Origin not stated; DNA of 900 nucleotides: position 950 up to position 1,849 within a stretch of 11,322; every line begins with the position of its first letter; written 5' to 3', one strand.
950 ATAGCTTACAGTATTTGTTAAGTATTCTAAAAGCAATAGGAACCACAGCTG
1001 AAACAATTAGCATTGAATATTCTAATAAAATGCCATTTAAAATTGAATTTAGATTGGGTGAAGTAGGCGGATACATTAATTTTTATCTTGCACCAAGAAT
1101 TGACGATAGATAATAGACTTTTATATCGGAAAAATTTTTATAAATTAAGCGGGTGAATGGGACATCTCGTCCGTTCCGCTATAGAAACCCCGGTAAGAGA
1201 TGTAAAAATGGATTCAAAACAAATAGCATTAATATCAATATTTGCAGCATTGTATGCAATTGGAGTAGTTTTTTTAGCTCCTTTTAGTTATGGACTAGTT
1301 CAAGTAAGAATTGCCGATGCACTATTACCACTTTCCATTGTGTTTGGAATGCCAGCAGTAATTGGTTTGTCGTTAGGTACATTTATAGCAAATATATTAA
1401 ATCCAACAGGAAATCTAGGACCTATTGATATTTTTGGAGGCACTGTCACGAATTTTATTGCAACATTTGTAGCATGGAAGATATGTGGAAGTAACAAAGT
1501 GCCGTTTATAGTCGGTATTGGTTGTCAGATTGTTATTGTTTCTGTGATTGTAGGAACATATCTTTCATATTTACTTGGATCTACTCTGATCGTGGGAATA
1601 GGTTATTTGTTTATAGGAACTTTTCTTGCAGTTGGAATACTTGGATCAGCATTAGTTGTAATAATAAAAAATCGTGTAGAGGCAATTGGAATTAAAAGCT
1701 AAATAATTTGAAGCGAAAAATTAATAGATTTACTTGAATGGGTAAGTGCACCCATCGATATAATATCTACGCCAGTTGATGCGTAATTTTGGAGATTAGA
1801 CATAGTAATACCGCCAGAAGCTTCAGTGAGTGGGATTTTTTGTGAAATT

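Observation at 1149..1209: GC-rich, pseudoknot-capable leader that can sequester the ribosome-binding region of an archaeal QueT-family gene: candidate riboswitch-like element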

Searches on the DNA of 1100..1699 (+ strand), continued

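Call 81: search_with_rna_model(model_id=R1, sources=[L108, L109, L110, L111], max_evalue=5, filters=off, show_alignments=4)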
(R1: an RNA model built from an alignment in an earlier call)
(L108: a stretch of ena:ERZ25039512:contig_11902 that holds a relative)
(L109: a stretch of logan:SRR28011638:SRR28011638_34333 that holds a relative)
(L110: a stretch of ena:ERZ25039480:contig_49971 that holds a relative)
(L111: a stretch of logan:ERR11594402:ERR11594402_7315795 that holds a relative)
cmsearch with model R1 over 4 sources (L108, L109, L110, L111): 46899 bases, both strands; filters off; matches with E-value up to 5: 6.
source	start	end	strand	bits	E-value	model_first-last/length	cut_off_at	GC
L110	9935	10006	+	46.2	5.1e-13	1-72/72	no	0.65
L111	578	649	+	46.2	5.1e-13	1-72/72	no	0.65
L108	9940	10008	+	44.3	2.1e-12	1-72/72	no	0.61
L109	2364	2432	+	44.3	2.1e-12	1-72/72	no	0.61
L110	8845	8893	+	10.6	0.12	1-72/72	no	0.63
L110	17667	17680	-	5.7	4.5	19-32/72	no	0.71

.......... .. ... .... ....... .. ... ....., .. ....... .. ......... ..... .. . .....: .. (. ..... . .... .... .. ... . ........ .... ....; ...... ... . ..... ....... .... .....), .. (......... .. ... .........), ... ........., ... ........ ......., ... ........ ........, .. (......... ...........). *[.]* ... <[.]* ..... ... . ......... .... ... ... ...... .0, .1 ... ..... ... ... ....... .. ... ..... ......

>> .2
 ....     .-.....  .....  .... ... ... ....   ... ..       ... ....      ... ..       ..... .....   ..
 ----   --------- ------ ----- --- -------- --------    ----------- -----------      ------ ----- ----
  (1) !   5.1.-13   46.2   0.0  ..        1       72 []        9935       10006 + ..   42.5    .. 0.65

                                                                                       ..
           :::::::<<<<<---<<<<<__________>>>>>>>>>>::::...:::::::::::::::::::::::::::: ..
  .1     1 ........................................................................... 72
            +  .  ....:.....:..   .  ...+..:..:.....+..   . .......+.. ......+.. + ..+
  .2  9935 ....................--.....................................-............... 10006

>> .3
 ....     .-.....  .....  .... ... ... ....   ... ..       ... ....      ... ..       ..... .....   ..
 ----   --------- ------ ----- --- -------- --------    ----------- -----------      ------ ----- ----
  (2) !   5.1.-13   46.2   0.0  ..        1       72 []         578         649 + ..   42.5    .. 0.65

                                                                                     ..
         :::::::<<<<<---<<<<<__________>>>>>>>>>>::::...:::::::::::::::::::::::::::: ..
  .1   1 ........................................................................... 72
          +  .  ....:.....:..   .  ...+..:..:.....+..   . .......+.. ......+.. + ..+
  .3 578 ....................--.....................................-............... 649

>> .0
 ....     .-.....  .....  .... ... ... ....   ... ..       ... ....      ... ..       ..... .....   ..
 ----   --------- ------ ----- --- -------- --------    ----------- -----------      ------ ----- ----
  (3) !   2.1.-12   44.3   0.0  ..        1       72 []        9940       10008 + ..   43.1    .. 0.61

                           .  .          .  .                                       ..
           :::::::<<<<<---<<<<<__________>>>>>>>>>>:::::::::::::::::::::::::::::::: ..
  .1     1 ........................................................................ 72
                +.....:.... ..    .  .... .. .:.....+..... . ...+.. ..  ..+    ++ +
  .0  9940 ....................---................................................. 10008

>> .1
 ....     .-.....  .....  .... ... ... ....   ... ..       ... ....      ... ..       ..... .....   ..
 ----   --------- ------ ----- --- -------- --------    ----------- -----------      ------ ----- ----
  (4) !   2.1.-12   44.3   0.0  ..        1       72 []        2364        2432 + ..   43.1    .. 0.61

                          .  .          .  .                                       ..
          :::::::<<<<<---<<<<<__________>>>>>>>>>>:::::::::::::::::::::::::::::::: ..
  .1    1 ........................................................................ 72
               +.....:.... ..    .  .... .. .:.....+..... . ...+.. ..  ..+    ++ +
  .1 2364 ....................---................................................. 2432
